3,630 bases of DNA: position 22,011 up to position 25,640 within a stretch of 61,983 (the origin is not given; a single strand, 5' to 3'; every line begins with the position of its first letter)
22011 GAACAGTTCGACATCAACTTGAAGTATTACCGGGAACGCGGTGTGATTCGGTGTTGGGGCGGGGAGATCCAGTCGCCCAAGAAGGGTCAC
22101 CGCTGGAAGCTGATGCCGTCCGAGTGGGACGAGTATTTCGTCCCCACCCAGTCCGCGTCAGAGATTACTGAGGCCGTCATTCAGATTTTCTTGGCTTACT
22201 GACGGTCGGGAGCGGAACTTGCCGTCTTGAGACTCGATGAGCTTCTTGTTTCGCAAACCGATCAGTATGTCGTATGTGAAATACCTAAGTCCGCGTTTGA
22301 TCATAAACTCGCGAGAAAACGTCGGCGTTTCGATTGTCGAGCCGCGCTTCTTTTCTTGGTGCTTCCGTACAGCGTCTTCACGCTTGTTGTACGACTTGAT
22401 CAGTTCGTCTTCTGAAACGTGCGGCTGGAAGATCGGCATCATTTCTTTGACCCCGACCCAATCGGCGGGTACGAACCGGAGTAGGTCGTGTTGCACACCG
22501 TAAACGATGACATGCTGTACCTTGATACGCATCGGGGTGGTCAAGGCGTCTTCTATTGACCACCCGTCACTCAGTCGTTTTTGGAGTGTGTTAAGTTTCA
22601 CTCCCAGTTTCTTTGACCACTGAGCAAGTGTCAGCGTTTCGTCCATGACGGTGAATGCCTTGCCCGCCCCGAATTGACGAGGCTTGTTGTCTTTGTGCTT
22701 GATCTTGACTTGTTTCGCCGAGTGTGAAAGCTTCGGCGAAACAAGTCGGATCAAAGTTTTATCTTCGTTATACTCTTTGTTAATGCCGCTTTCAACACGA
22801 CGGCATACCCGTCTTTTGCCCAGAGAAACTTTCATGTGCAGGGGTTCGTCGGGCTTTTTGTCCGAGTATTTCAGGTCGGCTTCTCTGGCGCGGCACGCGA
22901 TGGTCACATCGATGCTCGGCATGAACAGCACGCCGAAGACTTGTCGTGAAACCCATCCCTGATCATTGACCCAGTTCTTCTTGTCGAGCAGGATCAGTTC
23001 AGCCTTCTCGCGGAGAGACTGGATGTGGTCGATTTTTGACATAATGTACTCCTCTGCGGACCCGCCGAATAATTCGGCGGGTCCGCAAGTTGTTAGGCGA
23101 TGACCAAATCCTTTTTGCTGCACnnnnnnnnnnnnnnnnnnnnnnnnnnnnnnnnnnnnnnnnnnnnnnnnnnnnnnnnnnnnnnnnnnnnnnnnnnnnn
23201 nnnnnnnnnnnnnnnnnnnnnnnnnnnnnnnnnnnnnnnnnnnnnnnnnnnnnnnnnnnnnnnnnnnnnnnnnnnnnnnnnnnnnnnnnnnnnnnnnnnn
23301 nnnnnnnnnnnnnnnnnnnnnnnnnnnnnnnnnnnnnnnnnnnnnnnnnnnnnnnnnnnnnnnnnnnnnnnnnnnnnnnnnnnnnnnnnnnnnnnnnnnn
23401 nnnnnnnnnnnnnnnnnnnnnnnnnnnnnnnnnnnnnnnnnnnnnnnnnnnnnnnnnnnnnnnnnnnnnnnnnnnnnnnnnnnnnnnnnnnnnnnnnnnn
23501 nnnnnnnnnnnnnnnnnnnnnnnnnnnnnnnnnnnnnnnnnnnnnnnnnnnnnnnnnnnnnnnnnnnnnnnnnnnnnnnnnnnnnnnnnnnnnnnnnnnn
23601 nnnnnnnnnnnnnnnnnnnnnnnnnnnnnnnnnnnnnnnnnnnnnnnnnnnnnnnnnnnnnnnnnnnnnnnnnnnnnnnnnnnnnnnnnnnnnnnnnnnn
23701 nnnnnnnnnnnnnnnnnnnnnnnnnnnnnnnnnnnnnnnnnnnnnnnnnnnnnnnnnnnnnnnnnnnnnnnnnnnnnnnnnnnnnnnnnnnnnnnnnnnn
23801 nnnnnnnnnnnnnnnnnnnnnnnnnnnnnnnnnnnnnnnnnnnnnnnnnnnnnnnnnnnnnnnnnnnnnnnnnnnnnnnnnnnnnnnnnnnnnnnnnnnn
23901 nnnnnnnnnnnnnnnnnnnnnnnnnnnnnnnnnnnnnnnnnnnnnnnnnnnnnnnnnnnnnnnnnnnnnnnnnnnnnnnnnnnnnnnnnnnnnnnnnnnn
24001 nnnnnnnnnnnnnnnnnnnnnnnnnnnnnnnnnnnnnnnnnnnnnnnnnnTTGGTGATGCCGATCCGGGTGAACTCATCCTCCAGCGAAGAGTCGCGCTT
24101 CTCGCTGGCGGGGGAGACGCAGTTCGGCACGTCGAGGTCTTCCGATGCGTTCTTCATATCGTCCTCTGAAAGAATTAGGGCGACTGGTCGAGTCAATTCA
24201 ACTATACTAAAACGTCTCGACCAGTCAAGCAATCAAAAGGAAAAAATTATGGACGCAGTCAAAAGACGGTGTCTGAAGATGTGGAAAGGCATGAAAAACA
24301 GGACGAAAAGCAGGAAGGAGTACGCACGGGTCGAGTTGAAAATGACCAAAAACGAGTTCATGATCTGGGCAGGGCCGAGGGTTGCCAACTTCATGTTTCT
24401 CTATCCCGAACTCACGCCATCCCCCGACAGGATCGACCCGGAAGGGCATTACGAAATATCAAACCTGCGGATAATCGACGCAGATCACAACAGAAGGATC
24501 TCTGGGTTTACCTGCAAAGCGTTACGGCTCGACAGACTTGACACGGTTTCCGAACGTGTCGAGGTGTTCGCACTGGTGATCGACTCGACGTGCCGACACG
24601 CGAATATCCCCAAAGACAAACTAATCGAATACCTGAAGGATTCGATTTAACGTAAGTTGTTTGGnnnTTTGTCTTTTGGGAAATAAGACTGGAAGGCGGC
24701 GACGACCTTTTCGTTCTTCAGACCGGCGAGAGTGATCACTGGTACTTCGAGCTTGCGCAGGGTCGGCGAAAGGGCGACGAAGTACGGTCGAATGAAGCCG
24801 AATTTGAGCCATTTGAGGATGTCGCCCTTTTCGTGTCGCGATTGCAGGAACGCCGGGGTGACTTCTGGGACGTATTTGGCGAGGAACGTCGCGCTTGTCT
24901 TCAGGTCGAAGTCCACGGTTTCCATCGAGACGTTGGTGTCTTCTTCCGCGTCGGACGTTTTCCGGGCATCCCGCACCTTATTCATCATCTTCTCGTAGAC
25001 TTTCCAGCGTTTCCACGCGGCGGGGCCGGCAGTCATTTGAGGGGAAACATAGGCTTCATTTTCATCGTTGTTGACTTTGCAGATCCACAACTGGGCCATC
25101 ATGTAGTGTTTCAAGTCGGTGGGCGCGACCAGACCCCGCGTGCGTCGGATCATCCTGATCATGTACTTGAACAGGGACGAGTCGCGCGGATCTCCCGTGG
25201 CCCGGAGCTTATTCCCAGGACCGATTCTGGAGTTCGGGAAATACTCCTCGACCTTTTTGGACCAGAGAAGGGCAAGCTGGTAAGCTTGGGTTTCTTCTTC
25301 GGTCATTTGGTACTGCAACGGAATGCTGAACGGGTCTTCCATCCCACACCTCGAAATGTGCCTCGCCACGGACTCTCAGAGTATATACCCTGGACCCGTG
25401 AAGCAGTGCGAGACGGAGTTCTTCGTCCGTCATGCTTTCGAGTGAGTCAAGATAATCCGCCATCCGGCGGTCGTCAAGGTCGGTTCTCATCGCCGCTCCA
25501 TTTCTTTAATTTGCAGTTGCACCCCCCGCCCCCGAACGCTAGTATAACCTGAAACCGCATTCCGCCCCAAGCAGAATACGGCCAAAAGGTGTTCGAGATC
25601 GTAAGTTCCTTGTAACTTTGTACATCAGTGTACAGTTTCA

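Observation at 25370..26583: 0.9-kb gene-free, lower-GC structured region with iterons, palindromes and group-I-intron-like motifs upstream of the DNA polymerase gene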

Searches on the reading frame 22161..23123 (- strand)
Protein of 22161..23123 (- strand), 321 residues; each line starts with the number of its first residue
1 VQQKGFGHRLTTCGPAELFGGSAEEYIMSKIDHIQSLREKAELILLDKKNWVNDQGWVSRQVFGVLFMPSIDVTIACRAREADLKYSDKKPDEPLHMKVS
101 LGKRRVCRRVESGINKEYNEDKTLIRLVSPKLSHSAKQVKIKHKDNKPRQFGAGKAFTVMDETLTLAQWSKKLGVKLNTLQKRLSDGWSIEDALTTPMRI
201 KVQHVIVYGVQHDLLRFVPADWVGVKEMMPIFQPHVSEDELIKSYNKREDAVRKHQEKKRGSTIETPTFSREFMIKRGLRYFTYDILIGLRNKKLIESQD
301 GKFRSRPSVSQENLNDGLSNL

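Call 67: search_protein_families(library=pfam, proteins=[window:22161-23123:-], max_evalue=0.01)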
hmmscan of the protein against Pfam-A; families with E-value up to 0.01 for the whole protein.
window:22161-23123:- (321 aa): 0 families

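Call 68: search_protein_families(library=phrogs, proteins=[window:22161-23123:-], max_evalue=0.001)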
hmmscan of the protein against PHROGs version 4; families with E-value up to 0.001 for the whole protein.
window:22161-23123:- (321 aa): 3 families
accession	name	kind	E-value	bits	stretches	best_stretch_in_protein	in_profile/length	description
phrog_3377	-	DNA, RNA and nucleotide metabolism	3.3e-08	34.6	1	153-204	96-147/196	HNH endonuclease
phrog_1065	-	unknown function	3e-05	25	1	166-203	109-147/192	-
phrog_3190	-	unknown function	8.2e-05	24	1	154-198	85-130/169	-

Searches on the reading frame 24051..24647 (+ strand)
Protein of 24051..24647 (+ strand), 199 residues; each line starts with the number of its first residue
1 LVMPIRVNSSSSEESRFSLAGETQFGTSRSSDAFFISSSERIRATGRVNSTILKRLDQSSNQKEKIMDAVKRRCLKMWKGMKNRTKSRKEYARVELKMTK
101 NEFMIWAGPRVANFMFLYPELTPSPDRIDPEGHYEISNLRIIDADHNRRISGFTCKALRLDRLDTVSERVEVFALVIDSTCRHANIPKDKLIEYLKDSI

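Call 67: search_protein_families(library=pfam, proteins=[window:24051-24647:+], max_evalue=0.01)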
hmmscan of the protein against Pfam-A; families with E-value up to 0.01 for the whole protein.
window:24051-24647:+ (199 aa): 0 families

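Call 68: search_protein_families(library=phrogs, proteins=[window:24051-24647:+], max_evalue=0.001)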
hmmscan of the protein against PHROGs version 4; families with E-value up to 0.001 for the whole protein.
window:24051-24647:+ (199 aa): 1 family
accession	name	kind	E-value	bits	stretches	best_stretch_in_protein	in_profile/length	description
phrog_3377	-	DNA, RNA and nucleotide metabolism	0.00052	20.9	0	64-151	4-94/196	HNH endonuclease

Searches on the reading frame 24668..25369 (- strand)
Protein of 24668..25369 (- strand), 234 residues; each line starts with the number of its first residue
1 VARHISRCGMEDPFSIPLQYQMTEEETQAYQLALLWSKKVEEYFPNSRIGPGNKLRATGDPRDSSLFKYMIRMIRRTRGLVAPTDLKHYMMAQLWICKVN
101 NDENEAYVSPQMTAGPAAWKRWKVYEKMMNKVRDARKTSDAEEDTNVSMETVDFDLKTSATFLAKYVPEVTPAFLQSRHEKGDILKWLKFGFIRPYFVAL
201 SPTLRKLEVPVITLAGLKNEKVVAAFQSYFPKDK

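Call 14: find_related_loci(query=window:24668-25369:-, collection=viral_contigs, flank=6000)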
Query window:24668-25369:- (234 aa) in viral_contigs; peptide patterns used: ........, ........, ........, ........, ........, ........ (x = any residue, [..] = any of these).
4 stretches matched a pattern, but none encodes a relative of the query by tblastn (E <= 1e-3).

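Call 67: search_protein_families(library=pfam, proteins=[window:24668-25369:-], max_evalue=0.01)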
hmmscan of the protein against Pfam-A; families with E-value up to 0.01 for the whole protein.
window:24668-25369:- (234 aa): 1 family
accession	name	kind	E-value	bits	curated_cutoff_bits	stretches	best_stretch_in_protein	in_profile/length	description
PF22619.2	DNA_polI_exo1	-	0.00059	20.1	27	1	87-157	8-78/140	DNA polymerase I, ribonuclease H-like domain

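Call 68: search_protein_families(library=phrogs, proteins=[window:24668-25369:-], max_evalue=0.001)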
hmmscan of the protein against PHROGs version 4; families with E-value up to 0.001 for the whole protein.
window:24668-25369:- (234 aa): 0 families

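Call 105: search_solved_structures(query=window:24668-25342:-, max_evalue=1)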
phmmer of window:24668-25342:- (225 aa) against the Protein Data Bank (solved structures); distinct sequences matched with E-value up to 1: 0.

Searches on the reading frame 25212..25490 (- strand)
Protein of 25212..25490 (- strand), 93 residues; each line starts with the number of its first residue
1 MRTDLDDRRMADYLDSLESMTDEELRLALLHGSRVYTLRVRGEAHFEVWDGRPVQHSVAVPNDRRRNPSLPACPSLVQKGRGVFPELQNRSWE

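Call 67: search_protein_families(library=pfam, proteins=[window:25212-25490:-], max_evalue=0.01)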
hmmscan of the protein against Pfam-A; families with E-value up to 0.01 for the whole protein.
window:25212-25490:- (93 aa): 0 families

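Call 68: search_protein_families(library=phrogs, proteins=[window:25212-25490:-], max_evalue=0.001)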
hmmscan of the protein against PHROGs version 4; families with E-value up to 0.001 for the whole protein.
window:25212-25490:- (93 aa): 0 families

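Call 74: find_homologous_proteins(query=window:25212-25490:-, max_evalue=0.001)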
Query window:25212-25490:-: 2 candidates shared short words with the query, none scored E <= 0.001.
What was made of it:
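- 25209..25490 (-): Small conserved protein gene (93 aa here, 63-129 aa in relatives). It overlaps the start of the 225/234-aa gene and bounds the non-coding region on the left. It co-occurs with the RNA in all ten loci. It is not present in the protein database (call 74).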

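Call 99: predict_structure(protein=window:25212-25490:-)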
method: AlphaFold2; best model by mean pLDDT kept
length: 93 residues; sequences in the alignment: 1
mean_pLDDT: 60.0   pTM: 0.52
mean pLDDT of the five models: 60.0, 57.7, 51.1, 50.3, 48.8
residues with pLDDT >= 90: 0; 70-90: 38; 50-70: 21; < 50: 34
segments of 3 or more residues with pLDDT < 50: 1-3, 33-59, 90-93
pLDDT, mean of each block of 10 residues (from residue 1): 61 79 76 44 43 42 65 73 63 39
secondary structure, 60 per line:
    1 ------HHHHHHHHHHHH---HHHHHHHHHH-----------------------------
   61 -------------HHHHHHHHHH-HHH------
elements in order: H7-18 H22-31 H74-83
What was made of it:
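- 25209..25490 (-): The single-sequence AlphaFold model is uninformative, with pLDDT 60 (call 99).
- Tried and rejected: There are no database homologues (call 74) and the single-sequence model has pLDDT 60 (call 99), so no fold search was done.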
